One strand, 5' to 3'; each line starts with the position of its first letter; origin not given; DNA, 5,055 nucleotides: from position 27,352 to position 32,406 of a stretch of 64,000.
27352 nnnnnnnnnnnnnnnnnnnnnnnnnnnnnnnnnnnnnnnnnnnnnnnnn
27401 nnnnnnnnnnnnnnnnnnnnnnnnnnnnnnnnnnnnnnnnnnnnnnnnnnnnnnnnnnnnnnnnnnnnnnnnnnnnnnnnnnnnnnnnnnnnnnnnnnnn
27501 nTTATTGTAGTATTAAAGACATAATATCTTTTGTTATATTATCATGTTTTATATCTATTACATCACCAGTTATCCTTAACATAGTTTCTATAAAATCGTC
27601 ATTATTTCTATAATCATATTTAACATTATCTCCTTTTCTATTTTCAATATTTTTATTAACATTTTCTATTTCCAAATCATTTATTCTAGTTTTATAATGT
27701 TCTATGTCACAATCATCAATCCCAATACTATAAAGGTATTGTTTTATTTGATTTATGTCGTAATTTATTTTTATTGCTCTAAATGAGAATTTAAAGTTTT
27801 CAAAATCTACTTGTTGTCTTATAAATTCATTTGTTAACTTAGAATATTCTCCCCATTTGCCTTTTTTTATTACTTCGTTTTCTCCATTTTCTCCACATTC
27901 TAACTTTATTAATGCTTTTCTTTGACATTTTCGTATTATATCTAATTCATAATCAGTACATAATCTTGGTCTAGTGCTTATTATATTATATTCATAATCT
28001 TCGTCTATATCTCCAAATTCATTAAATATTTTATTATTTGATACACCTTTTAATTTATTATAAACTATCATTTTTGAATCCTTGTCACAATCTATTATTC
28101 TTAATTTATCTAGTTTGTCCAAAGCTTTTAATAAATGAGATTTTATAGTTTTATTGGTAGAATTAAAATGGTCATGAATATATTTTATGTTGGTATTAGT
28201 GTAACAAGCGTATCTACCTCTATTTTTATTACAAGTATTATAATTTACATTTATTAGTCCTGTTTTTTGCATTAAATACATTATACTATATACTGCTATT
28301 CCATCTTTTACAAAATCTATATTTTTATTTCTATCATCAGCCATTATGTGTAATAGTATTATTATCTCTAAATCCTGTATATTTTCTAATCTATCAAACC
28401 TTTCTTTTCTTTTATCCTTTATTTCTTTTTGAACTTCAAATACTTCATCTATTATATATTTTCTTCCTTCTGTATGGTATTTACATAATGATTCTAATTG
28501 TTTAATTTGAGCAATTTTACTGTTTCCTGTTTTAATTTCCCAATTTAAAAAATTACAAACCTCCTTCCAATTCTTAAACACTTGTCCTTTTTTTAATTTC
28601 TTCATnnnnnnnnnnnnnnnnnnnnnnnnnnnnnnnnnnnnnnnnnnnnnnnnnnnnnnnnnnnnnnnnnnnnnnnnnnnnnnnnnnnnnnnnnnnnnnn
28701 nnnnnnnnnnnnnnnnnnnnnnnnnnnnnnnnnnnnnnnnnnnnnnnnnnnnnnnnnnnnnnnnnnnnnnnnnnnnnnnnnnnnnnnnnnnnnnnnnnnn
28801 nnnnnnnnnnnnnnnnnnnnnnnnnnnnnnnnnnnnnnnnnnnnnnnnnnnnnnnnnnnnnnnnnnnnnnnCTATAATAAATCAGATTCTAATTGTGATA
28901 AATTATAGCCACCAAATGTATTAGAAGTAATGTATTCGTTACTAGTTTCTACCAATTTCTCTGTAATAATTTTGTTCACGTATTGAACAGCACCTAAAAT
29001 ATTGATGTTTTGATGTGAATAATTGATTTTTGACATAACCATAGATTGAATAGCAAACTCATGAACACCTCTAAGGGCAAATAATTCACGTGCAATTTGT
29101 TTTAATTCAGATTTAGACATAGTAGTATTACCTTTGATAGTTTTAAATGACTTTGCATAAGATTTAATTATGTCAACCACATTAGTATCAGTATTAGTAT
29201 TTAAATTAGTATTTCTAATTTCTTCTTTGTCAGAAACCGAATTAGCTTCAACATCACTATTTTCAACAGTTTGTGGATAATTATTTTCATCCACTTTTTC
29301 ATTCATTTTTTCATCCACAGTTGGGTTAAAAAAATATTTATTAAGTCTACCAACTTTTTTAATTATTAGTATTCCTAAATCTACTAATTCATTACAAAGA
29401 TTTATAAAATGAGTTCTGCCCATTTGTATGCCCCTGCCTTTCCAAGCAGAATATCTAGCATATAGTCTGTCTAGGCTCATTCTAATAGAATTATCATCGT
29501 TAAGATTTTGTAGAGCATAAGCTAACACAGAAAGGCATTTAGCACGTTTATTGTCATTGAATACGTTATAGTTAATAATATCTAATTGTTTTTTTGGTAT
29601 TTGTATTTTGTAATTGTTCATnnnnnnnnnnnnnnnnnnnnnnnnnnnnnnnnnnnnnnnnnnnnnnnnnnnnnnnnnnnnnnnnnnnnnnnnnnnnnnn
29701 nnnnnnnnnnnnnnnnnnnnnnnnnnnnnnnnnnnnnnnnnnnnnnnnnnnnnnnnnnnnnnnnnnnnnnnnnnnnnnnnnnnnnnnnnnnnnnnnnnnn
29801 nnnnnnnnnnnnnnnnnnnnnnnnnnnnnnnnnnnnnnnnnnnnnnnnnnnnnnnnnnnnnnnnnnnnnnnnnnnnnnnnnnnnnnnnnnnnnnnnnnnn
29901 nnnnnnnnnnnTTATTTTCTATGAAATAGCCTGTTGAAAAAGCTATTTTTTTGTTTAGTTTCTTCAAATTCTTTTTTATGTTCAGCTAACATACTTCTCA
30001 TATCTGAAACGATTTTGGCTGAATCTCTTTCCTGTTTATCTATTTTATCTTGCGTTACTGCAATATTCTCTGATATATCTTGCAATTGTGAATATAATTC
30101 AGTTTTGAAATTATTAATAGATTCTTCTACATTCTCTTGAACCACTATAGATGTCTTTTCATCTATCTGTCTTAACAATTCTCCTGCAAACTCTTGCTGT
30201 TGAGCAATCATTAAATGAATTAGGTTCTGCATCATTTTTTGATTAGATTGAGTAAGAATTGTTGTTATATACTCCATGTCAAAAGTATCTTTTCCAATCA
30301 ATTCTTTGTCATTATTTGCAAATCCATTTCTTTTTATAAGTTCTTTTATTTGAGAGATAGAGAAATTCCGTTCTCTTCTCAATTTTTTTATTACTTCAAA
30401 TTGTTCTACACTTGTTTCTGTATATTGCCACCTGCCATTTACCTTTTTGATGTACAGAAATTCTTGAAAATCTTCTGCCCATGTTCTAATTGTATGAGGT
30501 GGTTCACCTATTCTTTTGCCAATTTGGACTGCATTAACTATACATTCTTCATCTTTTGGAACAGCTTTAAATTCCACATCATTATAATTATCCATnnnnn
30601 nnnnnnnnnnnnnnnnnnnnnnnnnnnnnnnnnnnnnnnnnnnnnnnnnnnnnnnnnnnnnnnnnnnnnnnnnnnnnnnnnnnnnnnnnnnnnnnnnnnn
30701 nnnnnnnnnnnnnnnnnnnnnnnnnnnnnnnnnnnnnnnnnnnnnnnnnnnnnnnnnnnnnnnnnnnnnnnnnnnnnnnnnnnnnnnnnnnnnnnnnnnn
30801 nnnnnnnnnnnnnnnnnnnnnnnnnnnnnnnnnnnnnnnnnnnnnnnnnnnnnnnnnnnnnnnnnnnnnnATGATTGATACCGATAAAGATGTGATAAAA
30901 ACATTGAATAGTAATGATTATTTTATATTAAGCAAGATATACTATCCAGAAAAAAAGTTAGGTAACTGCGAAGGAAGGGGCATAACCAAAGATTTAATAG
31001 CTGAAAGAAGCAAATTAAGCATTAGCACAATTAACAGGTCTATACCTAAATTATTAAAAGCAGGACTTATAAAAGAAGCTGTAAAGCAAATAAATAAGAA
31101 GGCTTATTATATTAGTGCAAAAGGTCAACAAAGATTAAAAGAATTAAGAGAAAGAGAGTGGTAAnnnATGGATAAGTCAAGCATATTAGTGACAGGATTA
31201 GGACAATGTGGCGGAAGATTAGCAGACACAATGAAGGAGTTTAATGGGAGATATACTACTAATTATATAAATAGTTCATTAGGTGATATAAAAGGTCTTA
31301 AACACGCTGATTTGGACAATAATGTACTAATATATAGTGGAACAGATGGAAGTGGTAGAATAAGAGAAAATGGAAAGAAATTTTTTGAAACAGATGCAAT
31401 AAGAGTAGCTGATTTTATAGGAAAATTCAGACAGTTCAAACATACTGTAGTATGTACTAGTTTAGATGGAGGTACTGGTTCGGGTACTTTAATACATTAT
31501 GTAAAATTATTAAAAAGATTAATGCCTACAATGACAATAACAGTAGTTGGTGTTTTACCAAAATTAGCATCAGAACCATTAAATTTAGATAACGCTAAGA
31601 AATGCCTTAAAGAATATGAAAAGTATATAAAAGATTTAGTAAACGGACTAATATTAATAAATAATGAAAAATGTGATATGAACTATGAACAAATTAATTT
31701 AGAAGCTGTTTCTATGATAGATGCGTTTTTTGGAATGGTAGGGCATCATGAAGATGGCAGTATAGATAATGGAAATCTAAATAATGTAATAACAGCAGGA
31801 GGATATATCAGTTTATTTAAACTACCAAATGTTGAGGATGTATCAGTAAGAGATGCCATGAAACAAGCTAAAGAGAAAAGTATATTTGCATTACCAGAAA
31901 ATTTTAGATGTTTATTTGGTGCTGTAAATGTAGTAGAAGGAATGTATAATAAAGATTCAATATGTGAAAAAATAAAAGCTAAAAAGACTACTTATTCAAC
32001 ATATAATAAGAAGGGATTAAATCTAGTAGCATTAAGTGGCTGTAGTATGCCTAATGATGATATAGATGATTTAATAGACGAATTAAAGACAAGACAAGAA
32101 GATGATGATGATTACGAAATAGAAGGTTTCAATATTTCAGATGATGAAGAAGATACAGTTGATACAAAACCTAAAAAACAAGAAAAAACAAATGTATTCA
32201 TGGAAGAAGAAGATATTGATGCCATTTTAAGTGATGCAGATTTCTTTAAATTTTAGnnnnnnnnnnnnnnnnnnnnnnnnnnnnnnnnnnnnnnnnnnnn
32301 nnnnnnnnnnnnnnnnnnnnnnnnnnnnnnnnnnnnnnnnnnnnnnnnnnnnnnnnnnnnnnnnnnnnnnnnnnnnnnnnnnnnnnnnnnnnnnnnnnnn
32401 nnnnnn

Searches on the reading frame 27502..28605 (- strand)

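Call 9: search_protein_families(library=pfam, proteins=[window:27502-28605:-], max_evalue=0.01)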
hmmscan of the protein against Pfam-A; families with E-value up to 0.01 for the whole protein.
window:27502-28605:- (367 aa): 0 families

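Call 89: search_protein_families(library=phrogs, proteins=[window:27502-28605:-], max_evalue=0.001)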
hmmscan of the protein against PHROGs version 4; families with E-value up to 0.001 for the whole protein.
window:27502-28605:- (367 aa): 1 family
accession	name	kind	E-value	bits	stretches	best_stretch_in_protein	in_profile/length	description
phrog_36702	-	unknown function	1.3e-21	78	1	2-364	15-394/412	-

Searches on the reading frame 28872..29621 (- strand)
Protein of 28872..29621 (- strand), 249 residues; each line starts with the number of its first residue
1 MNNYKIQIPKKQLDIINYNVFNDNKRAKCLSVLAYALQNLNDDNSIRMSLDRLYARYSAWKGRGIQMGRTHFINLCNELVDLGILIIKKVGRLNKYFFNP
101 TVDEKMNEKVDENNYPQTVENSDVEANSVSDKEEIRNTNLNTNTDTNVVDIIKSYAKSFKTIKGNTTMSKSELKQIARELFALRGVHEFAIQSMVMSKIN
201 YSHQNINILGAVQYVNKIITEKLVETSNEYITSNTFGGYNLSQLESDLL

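Call 9: search_protein_families(library=pfam, proteins=[window:28872-29621:-], max_evalue=0.01)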
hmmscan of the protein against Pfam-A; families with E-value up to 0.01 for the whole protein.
window:28872-29621:- (249 aa): 0 families

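Call 89: search_protein_families(library=phrogs, proteins=[window:28872-29621:-], max_evalue=0.001)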
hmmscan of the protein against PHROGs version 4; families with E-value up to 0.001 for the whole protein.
window:28872-29621:- (249 aa): 1 family
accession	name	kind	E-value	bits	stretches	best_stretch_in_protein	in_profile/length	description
phrog_18939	-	unknown function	1.9e-10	41.7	1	1-231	2-228/261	-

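Call 101: search_solved_structures(query=window:28872-29621:-, max_evalue=1)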
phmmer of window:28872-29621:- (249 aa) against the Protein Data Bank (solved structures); distinct sequences matched with E-value up to 1: 0.

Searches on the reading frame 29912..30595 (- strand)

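Call 9: search_protein_families(library=pfam, proteins=[window:29912-30595:-], max_evalue=0.01)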
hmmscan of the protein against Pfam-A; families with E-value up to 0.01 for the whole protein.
window:29912-30595:- (227 aa): 1 family
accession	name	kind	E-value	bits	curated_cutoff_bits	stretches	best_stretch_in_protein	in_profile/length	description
PF13411.12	MerR_1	-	7.8e-12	45.6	21.6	1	25-88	6-67/69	MerR HTH family regulatory protein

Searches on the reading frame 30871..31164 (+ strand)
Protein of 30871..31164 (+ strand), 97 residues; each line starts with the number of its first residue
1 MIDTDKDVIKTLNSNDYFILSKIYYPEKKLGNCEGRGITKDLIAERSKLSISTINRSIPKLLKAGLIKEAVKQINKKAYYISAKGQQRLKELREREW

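Call 9: search_protein_families(library=pfam, proteins=[window:30871-31164:+], max_evalue=0.01)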
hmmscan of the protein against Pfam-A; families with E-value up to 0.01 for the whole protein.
window:30871-31164:+ (97 aa): 10 families
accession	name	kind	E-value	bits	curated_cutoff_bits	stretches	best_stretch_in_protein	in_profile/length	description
PF13412.12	HTH_24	-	1.5e-06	28.1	21.9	1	37-68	17-48/48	Winged helix-turn-helix DNA-binding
PF14947.12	HTH_45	-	1.1e-05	25.7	25.5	1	32-95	14-72/77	Winged helix-turn-helix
PF01047.28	MarR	-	0.00044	20.5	24.6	1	42-68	22-48/59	MarR family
PF09202.17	Rio2_N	-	0.0023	18.6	27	1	10-85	2-70/82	Rio2, N-terminal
PF01978.25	TrmB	-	0.0023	18.2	25.6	1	39-79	24-62/68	Sugar-specific transcriptional regulator TrmB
PF14277.12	DUF4364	-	0.0043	17.3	26.9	1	42-93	24-74/162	Domain of unknown function (DUF4364)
PF13730.12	HTH_36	-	0.0045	17.2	25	0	39-67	27-55/55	Helix-turn-helix domain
PF01475.25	FUR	-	0.0049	17.4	23.1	1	37-84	29-76/121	Ferric uptake regulator family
PF22381.2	Staph_reg_Sar_Rot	-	0.0049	17.4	27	0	11-68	11-59/85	Transcriptional regulator SarA/Rot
PF03297.21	Ribosomal_S25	-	0.0055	17.4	28.8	1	37-79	56-98/101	S25 ribosomal protein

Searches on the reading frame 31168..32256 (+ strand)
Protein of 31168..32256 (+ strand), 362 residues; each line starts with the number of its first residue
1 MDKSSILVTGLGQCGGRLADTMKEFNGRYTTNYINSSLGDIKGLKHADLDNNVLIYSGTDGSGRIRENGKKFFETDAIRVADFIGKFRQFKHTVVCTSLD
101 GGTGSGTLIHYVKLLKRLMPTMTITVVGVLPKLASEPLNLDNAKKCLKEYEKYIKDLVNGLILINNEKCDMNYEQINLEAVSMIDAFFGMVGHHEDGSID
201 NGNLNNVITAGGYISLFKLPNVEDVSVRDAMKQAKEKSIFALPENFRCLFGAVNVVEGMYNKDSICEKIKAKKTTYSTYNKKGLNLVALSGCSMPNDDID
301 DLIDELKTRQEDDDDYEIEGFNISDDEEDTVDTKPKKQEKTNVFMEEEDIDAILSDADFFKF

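Call 9: search_protein_families(library=pfam, proteins=[window:31168-32256:+], max_evalue=0.01)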
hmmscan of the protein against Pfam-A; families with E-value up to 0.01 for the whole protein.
window:31168-32256:+ (362 aa): 2 families
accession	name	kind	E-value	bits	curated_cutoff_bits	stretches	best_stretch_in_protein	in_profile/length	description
PF00091.31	Tubulin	-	2.6e-11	44.6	33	1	5-168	1-184/190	Tubulin/FtsZ family, GTPase domain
PF13809.12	Tubulin_2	-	2e-05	24.5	27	1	88-231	159-310/356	Tubulin like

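Call 58: search_dna_similar(query=window:31168-32256:+, collection=phages, mode=protein, max_rows=15)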
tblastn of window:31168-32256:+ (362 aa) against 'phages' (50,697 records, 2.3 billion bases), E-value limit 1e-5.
Records with a match: 3; places in all: 3; records where one place covers at least 80% of the query: 3.
Best place of each record, by identity: <60% 3.
By first word of the organism name: Clostridium 3.
By host as written in the record: Clostridium botulinum type C strain C-Stockholm 2; Clostridium botulinum D str. 1873 1.
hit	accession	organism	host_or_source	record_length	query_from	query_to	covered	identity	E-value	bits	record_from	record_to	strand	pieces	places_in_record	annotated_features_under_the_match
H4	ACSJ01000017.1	Clostridium phage D-1873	Clostridium botulinum D str. 1873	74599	3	355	98%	24.2%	2e-11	71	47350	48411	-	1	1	tubulin/FtsZ family, GTPase domain protein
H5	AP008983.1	Clostridium phage c-st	Clostridium botulinum type C strain ...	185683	3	355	98%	24.2%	2e-11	71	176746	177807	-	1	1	conserved hypothetical protein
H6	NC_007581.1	Clostridium phage c-st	Clostridium botulinum type C strain ...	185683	3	355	98%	24.2%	2e-11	71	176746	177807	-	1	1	cell division protein FtsZ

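Call 59: search_dna_similar(query=window:31168-32256:+, collection=plasmids, mode=protein, max_rows=15)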
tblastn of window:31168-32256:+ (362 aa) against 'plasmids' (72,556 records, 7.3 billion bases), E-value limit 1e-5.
Records with a match: 16; places in all: 16; records where one place covers at least 80% of the query: 16.
Best place of each record, by identity: <60% 16.
By first word of the organism name: Clostridium 16.
By predicted mobility (MOB-suite, as given by PLSDB): non-mobilizable 16.
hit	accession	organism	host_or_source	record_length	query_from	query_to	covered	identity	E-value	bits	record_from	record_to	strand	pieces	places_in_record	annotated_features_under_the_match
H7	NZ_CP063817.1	Clostridium botulinum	Mink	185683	3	355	98%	24.2%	7e-11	71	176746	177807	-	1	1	tubulin-like doman-containing protein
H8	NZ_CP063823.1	Clostridium botulinum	Ham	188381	3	355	98%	24.2%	7e-11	71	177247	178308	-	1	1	tubulin-like doman-containing protein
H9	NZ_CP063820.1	Clostridium botulinum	Mink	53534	1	312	86%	26.5%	6e-15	84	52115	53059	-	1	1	tubulin-like doman-containing protein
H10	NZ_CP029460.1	Clostridium novyi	swine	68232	1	312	86%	26.5%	6e-15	84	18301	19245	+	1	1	tubulin-like doman-containing protein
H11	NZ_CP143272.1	Clostridium perfringens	Macaca mulatta,Feces,feces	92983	1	311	86%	26.4%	2e-15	85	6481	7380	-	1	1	hypothetical protein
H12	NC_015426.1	Clostridium botulinum BKT015925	-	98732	1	312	86%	26.1%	1e-14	83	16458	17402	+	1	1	tubulin-like doman-containing protein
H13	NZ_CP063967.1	Clostridium botulinum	Chicken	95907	1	312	86%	25.8%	5e-14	81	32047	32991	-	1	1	tubulin-like doman-containing protein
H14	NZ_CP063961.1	Clostridium botulinum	Bovine,feces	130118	1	312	86%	25.8%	5e-14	81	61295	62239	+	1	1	tubulin-like doman-containing protein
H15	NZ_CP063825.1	Clostridium botulinum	Ham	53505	3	312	86%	25.9%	2e-14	82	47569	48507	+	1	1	tubulin-like doman-containing protein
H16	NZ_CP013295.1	Clostridium botulinum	Microbial isolate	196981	1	300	83%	26.7%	2e-21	102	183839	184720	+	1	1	hypothetical protein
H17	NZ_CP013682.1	Clostridium botulinum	Microbial isolate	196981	1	300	83%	26.7%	2e-21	102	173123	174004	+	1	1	hypothetical protein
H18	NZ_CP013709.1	Clostridium botulinum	Microbial isolate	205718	1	300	83%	26.7%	2e-21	102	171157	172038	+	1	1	hypothetical protein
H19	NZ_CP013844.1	Clostridium botulinum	Microbial isolate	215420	1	300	83%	26.7%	2e-21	102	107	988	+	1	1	hypothetical protein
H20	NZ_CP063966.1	Clostridium botulinum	Chicken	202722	3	312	86%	25.5%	6e-9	65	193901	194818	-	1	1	tubulin-like doman-containing protein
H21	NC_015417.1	Clostridium botulinum BKT015925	-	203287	3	312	86%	25.5%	6e-9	65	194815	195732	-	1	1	cell division protein FtsZ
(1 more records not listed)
